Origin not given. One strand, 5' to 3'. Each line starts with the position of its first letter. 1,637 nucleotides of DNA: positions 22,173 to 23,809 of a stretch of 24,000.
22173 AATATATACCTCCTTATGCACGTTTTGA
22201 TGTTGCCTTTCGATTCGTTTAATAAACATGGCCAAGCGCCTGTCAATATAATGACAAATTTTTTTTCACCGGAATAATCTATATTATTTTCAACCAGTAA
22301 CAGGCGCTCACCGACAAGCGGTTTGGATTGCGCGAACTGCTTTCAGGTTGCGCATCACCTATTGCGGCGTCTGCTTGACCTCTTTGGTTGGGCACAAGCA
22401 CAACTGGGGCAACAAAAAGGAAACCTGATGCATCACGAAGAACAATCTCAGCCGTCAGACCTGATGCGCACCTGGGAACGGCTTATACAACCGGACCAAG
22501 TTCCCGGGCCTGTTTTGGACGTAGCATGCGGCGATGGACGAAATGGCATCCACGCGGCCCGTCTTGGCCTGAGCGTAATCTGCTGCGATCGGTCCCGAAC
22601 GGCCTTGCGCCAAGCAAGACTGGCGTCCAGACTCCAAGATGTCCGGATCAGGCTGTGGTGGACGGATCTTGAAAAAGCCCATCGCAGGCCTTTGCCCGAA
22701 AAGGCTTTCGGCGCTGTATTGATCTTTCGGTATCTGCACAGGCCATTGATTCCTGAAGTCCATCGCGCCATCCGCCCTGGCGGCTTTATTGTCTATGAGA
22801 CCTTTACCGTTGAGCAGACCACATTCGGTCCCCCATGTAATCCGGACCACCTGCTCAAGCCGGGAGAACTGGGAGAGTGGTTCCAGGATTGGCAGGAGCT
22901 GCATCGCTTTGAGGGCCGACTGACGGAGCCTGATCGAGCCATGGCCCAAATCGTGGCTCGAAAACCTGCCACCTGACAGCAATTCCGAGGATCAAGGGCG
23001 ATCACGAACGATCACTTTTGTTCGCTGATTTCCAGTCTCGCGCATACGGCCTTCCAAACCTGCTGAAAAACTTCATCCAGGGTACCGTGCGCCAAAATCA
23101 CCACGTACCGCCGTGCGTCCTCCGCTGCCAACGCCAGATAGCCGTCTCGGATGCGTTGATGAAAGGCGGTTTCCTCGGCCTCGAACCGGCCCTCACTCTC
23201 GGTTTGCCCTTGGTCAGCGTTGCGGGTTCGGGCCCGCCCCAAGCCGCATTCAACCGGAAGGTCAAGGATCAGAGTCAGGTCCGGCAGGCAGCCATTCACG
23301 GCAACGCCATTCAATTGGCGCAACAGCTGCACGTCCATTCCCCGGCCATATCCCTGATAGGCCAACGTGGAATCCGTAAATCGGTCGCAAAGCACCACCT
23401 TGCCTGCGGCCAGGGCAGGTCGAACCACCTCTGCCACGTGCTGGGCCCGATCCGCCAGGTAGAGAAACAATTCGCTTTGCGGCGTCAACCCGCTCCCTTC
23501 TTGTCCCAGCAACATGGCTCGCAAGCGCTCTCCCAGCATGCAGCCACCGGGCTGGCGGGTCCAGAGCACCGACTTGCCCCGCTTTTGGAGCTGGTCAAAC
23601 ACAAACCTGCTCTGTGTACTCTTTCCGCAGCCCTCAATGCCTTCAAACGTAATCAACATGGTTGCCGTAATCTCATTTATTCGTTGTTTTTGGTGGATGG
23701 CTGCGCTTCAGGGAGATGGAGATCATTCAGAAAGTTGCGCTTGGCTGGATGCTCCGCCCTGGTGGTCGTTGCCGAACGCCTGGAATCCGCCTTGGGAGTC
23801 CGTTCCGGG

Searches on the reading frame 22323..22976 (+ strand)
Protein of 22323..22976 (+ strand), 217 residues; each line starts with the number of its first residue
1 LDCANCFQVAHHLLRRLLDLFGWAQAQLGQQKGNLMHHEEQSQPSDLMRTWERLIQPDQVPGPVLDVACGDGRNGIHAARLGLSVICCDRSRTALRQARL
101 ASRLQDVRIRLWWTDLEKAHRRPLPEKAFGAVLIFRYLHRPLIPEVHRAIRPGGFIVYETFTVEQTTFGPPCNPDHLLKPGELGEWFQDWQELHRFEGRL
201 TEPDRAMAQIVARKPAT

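Call 34: search_protein_families(library=pfam, proteins=[window:22323-22976:+], max_evalue=0.00001)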
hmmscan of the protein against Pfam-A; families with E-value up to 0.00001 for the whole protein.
window:22323-22976:+ (217 aa): 5 families
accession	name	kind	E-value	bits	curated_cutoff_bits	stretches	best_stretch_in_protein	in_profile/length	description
PF13649.12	Methyltransf_25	-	1.3e-11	45.4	27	1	64-154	1-97/97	Methyltransferase domain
PF08241.18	Methyltransf_11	-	1.7e-09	38.6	21.2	1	65-157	1-94/95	Methyltransferase domain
PF08242.18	Methyltransf_12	-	3.7e-07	31.2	30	1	65-155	1-97/98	Methyltransferase domain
PF13489.12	Methyltransf_23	-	2e-06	28.1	27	0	45-193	7-135/164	Methyltransferase domain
PF03848.20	TehB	-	4e-06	26.8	20.4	1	61-196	31-169/193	Tellurite resistance protein TehB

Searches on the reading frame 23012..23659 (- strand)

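Call 34: search_protein_families(library=pfam, proteins=[window:23012-23659:-], max_evalue=0.00001)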
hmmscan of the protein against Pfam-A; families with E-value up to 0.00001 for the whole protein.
window:23012-23659:- (215 aa): 1 family
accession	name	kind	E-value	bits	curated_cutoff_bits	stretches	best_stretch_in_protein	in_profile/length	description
PF02223.23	Thymidylate_kin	-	4e-44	151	27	1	5-200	1-184/185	Thymidylate kinase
